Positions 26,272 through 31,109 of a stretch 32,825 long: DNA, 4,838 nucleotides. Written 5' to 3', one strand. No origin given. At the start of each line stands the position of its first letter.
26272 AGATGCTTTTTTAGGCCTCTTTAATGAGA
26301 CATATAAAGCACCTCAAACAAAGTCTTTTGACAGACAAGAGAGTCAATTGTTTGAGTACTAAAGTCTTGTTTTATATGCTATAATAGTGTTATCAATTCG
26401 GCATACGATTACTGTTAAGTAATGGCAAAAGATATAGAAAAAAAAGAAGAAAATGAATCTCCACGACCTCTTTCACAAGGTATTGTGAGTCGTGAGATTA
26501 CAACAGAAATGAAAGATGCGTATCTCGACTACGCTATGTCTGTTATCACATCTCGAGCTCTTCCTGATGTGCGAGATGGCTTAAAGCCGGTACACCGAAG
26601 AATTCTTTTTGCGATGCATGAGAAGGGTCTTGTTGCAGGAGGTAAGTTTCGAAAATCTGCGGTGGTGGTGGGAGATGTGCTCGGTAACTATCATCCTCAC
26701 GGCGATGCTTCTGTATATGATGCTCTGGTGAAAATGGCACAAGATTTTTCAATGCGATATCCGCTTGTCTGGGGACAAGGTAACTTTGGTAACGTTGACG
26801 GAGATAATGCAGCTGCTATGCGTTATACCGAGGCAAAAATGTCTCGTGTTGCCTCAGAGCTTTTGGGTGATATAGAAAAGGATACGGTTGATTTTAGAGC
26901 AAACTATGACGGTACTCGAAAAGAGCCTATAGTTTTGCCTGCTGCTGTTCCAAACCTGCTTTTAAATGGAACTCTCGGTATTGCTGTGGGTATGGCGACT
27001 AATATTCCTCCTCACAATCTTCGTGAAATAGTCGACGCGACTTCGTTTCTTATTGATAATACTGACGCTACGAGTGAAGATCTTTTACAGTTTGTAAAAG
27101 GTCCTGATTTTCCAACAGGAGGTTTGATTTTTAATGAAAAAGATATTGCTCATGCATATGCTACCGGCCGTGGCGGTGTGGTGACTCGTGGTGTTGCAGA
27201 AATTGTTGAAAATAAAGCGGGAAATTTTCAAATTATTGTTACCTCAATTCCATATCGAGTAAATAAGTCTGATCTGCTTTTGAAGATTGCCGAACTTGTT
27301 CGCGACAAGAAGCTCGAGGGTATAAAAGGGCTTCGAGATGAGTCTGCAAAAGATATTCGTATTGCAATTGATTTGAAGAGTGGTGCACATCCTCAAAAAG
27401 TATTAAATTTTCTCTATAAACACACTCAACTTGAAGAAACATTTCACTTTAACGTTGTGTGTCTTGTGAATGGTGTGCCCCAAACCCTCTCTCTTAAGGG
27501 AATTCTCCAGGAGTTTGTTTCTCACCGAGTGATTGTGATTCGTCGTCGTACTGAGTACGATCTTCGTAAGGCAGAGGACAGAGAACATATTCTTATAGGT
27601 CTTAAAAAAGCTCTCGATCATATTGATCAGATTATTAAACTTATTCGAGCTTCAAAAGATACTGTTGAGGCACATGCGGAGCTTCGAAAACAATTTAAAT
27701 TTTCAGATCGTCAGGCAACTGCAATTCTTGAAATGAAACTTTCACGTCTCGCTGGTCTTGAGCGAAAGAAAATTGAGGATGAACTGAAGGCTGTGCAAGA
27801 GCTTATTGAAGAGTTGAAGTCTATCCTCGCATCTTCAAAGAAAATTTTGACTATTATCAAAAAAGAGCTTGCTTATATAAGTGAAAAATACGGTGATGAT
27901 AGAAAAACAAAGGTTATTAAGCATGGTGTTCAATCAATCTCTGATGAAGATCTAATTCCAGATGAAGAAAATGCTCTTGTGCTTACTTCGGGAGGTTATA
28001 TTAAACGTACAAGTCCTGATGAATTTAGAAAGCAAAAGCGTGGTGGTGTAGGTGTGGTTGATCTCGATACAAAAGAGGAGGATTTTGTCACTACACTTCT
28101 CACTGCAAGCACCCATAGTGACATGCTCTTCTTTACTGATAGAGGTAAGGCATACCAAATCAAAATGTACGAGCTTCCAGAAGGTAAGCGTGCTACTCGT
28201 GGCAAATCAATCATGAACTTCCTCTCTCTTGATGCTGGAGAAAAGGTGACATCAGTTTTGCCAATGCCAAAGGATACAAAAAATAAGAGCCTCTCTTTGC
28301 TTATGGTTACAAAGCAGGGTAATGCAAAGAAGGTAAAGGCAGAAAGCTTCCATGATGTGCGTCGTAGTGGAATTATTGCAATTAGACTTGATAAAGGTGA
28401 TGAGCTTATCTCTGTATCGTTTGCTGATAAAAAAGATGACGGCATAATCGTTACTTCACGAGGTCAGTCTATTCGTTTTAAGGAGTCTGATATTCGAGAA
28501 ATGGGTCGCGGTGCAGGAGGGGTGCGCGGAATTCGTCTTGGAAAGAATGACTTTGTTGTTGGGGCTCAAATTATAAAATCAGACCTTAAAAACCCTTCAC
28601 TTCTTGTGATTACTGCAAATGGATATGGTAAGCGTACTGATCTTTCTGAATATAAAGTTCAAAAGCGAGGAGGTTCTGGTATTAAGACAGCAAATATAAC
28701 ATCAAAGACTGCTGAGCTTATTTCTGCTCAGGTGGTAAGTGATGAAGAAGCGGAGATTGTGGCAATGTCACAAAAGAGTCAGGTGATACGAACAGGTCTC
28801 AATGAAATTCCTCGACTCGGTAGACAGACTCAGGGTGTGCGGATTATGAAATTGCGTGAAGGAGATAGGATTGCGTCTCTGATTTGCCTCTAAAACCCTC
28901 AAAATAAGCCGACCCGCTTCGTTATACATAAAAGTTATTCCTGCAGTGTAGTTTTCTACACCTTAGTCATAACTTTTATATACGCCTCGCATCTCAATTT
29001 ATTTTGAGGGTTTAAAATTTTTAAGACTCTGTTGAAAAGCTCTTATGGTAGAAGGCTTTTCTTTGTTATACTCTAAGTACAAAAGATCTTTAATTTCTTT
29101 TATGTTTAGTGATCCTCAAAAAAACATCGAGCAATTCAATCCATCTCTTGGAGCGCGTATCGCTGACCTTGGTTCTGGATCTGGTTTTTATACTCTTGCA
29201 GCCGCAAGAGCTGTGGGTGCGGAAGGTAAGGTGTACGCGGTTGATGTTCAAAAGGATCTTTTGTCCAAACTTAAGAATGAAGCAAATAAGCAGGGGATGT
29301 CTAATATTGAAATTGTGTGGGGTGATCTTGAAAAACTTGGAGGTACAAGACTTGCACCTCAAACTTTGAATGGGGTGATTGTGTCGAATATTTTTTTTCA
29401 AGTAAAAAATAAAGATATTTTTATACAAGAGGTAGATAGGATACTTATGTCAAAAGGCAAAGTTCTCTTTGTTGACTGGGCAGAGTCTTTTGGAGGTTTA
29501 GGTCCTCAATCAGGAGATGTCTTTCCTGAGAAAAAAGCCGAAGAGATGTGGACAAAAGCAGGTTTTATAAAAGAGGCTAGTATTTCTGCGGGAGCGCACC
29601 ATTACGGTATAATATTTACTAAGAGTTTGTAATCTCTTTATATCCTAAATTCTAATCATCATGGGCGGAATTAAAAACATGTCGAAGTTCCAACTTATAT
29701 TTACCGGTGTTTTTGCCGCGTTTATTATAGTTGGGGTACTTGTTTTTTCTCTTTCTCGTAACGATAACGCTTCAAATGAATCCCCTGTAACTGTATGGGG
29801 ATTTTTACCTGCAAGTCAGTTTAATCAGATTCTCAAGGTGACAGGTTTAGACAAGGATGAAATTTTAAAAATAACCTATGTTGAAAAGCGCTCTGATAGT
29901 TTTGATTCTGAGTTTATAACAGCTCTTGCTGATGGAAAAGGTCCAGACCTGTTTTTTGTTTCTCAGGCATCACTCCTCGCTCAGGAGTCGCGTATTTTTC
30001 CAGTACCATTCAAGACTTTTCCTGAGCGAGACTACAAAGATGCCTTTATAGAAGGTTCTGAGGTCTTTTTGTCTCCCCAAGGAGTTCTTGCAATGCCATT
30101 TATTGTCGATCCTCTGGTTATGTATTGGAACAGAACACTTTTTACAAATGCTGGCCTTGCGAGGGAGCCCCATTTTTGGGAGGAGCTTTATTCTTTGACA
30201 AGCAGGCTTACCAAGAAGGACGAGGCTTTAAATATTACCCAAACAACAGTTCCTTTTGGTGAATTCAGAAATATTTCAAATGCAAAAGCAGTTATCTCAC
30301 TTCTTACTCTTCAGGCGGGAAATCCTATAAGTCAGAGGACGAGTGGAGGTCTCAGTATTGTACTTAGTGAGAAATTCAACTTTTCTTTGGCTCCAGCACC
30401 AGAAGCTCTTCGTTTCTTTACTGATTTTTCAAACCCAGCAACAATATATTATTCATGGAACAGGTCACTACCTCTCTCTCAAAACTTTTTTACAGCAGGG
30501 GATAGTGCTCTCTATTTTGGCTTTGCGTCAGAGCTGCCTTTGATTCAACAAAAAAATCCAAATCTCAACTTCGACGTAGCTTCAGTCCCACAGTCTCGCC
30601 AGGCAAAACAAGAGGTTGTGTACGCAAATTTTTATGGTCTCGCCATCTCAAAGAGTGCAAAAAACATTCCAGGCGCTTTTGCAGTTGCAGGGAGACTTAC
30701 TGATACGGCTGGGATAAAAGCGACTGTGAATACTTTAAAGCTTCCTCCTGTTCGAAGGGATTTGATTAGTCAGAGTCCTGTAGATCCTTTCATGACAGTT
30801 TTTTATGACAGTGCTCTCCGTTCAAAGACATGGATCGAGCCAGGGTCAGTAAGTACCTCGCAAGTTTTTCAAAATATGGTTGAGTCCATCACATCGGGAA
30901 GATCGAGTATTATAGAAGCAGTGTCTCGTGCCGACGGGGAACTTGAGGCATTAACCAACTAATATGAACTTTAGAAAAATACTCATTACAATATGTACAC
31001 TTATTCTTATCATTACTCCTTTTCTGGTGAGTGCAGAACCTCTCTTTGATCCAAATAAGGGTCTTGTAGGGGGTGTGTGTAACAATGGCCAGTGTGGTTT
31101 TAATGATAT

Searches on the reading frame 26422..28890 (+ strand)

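Call 42: search_protein_families(library=pfam, proteins=[window:26422-28890:+], max_evalue=0.0001)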
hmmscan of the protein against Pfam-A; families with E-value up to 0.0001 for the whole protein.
window:26422-28890:+ (823 aa): 2 families
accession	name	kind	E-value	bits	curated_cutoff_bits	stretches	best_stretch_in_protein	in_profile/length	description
PF00521.26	DNA_topoisoIV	-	5.3e-159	530.1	31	1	45-483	1-431/432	DNA gyrase/topoisomerase IV, subunit A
PF03989.18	DNA_gyraseA_C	-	4.8e-74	244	27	6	675-719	4-48/48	DNA gyrase C-terminal domain, beta-propeller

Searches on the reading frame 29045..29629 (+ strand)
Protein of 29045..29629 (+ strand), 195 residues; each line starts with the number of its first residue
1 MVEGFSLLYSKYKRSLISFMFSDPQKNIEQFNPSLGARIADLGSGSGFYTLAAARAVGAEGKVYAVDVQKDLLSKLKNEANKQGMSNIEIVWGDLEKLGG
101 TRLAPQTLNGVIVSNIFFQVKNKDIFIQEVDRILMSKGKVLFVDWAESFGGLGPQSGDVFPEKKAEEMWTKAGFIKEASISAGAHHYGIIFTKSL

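Call 42: search_protein_families(library=pfam, proteins=[window:29045-29629:+], max_evalue=0.0001)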
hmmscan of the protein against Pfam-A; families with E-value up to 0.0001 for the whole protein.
window:29045-29629:+ (195 aa): 7 families
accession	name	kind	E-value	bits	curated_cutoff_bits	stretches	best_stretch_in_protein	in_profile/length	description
PF13847.12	Methyltransf_31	-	1.1e-15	58.1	27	1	36-145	4-112/145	Methyltransferase domain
PF13649.12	Methyltransf_25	-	1e-11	45.8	27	1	39-138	1-97/97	Methyltransferase domain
PF08241.18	Methyltransf_11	-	3.9e-11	43.9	21.2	1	41-142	2-95/95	Methyltransferase domain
PF01209.24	Ubie_methyltran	-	5.2e-10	39.5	20.1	1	16-144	26-153/233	ubiE/COQ5 methyltransferase family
PF01135.25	PCMT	-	1.8e-08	34.9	20.3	1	36-96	74-134/210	Protein-L-isoaspartate(D-aspartate) O-methyltransferase (PCMT)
PF05175.20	MTS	-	1.6e-05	25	23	1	29-143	25-139/170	Methyltransferase small domain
PF01728.25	FtsJ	-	6.4e-05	23.4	24.1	1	29-86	14-71/181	FtsJ-like methyltransferase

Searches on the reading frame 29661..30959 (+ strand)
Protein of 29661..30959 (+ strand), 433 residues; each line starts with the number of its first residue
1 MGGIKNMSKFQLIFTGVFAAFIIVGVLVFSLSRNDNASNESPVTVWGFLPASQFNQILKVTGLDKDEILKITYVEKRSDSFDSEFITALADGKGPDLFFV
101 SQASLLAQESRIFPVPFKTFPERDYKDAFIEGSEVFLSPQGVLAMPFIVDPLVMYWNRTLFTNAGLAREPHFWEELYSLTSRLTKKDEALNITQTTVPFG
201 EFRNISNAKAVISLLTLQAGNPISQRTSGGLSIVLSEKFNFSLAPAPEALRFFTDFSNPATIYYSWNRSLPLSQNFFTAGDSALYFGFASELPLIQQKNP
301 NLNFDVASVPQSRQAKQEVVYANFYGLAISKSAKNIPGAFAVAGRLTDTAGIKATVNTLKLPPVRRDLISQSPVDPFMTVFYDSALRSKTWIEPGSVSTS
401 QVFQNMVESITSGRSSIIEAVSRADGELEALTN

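Call 42: search_protein_families(library=pfam, proteins=[window:29661-30959:+], max_evalue=0.0001)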
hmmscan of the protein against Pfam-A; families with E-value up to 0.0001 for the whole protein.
window:29661-30959:+ (433 aa): 2 families
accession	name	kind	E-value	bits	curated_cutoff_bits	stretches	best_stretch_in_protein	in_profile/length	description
PF01547.30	SBP_bac_1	-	1.5e-15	58.4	26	1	69-343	24-297/307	Bacterial extracellular solute-binding protein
PF13416.11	SBP_bac_8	-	2e-10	41.4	27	1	69-368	12-265/279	Bacterial extracellular solute-binding protein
